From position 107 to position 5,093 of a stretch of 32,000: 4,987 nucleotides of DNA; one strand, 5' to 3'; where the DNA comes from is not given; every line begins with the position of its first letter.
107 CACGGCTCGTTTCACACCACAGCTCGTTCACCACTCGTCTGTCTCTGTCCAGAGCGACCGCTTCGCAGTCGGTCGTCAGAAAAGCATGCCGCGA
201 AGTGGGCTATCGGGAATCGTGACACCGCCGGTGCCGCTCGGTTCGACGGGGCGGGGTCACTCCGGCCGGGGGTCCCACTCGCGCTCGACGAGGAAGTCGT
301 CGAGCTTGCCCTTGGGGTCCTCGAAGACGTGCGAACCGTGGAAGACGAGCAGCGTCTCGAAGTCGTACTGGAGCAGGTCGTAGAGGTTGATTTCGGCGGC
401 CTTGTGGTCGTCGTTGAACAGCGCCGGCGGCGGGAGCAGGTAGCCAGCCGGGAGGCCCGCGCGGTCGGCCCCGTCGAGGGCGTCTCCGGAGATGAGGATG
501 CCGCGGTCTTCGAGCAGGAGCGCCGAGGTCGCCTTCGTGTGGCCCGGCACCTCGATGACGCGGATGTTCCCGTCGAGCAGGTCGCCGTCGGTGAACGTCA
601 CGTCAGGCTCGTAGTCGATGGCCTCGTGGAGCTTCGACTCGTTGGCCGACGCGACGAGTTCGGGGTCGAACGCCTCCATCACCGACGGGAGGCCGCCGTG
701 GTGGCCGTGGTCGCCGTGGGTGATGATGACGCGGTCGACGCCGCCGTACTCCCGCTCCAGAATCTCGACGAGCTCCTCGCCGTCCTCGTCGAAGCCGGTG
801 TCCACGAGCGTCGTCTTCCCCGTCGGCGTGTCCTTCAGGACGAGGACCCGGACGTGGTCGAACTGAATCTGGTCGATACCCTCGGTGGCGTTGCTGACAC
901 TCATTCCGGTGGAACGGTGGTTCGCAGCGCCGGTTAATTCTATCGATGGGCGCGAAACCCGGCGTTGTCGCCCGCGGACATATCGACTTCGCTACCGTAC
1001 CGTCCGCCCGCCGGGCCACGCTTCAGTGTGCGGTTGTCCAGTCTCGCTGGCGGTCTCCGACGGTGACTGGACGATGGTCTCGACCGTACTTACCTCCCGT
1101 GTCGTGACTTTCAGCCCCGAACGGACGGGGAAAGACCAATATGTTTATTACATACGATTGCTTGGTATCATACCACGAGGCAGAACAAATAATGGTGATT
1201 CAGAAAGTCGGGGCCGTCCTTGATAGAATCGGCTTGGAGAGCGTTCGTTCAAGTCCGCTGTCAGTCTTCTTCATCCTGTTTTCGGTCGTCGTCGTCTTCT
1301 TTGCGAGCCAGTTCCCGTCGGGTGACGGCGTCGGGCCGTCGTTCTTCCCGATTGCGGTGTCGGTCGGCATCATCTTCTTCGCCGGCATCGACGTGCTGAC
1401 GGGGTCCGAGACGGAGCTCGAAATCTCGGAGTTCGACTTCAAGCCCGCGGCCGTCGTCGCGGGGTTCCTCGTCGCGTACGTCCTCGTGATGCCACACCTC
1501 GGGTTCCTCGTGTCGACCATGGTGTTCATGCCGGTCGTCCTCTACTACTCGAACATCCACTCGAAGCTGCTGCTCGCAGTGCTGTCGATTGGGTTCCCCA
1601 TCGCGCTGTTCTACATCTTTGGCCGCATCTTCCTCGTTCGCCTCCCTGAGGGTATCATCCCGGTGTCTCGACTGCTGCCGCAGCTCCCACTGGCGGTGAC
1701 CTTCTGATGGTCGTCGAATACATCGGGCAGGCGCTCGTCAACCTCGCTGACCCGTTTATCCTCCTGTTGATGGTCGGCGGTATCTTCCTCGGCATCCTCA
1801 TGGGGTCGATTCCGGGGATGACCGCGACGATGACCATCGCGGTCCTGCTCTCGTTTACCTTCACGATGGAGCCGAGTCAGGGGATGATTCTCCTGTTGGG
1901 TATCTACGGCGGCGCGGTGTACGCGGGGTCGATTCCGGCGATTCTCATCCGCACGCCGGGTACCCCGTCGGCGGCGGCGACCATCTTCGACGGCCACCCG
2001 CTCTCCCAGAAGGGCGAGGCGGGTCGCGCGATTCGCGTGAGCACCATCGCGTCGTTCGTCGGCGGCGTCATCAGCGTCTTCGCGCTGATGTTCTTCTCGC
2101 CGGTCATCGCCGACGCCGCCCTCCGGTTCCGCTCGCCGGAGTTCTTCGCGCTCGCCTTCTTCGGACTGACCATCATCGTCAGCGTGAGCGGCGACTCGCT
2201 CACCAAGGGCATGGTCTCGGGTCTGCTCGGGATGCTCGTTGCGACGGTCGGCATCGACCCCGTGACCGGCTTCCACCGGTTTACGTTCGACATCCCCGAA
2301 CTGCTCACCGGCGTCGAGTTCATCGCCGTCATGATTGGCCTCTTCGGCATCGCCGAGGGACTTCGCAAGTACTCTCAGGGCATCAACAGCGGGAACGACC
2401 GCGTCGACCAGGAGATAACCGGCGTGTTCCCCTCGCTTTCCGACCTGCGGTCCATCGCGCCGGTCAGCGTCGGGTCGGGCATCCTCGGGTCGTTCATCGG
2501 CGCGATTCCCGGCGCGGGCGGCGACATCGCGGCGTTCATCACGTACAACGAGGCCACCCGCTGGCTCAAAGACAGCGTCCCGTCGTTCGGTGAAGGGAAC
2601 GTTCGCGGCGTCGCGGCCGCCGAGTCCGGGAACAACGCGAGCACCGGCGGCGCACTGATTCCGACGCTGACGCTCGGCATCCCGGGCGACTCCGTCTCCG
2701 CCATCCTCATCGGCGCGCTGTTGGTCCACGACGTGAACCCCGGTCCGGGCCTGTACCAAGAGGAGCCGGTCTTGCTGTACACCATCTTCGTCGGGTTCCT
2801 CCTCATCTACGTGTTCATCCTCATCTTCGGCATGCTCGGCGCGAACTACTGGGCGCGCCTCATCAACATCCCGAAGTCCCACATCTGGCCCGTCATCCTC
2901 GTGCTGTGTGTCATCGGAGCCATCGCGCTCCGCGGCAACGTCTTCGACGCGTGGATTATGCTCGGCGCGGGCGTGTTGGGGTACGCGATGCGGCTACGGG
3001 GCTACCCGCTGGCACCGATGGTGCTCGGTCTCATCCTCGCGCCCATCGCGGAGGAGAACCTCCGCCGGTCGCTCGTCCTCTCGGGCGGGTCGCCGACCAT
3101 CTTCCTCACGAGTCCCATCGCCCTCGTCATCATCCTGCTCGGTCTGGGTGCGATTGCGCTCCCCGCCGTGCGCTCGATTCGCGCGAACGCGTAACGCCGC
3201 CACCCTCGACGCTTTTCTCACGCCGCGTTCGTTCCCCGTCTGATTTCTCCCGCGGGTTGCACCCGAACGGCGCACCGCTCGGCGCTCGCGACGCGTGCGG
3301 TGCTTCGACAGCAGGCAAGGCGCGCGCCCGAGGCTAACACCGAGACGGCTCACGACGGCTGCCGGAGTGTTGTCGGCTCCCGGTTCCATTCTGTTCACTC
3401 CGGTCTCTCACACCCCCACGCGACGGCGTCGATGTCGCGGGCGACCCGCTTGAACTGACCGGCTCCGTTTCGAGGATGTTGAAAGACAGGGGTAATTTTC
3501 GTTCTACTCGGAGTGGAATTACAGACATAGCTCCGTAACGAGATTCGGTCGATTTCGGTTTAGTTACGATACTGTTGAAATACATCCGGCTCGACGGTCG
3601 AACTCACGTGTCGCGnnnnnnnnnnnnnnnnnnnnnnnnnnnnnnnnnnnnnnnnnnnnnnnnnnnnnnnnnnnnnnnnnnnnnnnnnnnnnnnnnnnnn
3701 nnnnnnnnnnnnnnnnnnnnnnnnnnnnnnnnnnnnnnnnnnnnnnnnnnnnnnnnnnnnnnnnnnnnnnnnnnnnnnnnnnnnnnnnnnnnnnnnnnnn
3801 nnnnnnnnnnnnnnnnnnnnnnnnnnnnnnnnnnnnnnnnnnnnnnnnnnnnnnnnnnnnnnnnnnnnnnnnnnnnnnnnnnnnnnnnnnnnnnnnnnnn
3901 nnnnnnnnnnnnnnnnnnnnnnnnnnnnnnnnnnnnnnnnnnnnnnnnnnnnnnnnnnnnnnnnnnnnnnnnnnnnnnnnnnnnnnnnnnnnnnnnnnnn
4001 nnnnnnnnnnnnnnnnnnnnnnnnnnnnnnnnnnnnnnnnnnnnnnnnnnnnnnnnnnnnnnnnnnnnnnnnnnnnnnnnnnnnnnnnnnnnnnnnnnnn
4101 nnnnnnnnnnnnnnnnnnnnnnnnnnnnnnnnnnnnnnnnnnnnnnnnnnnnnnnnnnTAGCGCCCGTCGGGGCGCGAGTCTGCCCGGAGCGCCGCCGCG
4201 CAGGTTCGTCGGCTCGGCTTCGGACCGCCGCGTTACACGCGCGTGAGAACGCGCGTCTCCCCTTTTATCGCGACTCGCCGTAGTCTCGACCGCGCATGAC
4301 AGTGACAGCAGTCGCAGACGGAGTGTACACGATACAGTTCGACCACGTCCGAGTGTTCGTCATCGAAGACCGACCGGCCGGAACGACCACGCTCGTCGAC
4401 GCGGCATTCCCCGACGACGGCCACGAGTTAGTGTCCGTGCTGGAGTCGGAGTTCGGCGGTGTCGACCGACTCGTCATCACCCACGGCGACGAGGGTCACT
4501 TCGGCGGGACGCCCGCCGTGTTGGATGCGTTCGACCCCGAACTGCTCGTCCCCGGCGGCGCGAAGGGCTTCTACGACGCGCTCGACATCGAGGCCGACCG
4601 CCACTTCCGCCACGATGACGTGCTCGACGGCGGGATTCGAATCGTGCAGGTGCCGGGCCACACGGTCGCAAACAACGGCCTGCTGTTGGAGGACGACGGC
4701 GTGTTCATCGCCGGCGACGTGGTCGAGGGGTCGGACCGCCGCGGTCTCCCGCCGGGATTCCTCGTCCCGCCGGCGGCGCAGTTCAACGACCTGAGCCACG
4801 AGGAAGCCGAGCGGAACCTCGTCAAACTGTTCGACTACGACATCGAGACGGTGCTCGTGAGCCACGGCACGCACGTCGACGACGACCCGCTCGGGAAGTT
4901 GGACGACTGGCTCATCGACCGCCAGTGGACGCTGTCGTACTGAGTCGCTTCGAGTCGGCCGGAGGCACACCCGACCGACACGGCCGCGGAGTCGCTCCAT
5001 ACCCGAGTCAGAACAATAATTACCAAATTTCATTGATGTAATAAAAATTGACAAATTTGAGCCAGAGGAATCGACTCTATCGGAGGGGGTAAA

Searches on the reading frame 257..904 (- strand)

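Call 66: search_protein_families(library=pfam, proteins=[window:257-904:-], max_evalue=0.00001)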
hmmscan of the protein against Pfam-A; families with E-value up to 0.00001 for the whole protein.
window:257-904:- (215 aa): 2 families
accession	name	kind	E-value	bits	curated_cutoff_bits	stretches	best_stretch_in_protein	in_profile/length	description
PF00753.33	Lactamase_B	-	8.6e-13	49.1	22.7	1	24-185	12-192/196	Metallo-beta-lactamase superfamily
PF14597.12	Lactamase_B_5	-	3.6e-06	27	28.4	1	52-203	52-194/199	Metallo-beta-lactamase superfamily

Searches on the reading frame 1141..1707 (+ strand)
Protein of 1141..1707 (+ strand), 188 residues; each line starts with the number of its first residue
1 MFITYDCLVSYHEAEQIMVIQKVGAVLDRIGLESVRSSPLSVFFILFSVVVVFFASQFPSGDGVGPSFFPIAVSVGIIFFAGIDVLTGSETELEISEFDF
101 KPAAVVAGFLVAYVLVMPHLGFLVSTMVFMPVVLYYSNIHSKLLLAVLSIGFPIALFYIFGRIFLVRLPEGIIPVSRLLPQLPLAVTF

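Call 66: search_protein_families(library=pfam, proteins=[window:1141-1707:+], max_evalue=0.00001)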
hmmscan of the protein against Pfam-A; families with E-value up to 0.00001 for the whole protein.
window:1141-1707:+ (188 aa): 1 family
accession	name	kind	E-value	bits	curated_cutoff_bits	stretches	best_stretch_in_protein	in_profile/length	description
PF07331.16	TctB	-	5.7e-18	65.9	29.1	1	41-169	4-137/137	Tripartite tricarboxylate transporter TctB family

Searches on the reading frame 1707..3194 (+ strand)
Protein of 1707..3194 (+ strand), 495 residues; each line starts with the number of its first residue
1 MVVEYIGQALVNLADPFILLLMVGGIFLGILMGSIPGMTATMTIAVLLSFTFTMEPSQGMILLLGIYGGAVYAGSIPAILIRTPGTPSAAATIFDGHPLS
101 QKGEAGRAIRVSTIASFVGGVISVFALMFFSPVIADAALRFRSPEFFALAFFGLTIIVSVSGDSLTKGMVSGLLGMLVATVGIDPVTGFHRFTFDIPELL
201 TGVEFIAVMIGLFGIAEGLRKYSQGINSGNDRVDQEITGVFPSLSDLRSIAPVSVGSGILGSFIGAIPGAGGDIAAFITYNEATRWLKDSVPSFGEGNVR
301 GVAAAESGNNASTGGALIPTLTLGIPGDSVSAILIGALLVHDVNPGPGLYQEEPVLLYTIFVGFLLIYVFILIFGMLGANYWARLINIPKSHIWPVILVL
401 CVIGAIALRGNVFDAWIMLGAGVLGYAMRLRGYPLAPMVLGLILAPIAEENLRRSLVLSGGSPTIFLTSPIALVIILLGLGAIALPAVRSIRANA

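Call 66: search_protein_families(library=pfam, proteins=[window:1707-3194:+], max_evalue=0.00001)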
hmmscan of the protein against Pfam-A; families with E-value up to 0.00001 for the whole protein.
window:1707-3194:+ (495 aa): 1 family
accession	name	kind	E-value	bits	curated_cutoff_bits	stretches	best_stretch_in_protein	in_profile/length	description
PF01970.21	TctA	-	5.1e-149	496.9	28.9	1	19-440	1-423/423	Tripartite tricarboxylate transporter TctA family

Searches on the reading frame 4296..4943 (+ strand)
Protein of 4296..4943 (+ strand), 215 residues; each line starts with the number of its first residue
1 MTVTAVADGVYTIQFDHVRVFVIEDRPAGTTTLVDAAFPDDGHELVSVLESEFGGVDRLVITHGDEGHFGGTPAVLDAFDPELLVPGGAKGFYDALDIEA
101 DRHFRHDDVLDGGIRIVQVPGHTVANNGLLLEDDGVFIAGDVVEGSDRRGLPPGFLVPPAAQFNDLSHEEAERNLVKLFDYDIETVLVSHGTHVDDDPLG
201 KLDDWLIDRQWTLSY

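Call 66: search_protein_families(library=pfam, proteins=[window:4296-4943:+], max_evalue=0.00001)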
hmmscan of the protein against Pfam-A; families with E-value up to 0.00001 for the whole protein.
window:4296-4943:+ (215 aa): 1 family
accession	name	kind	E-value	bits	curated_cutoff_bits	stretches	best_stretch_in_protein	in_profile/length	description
PF00753.33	Lactamase_B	-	8.8e-08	32.8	22.7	1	17-190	5-196/196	Metallo-beta-lactamase superfamily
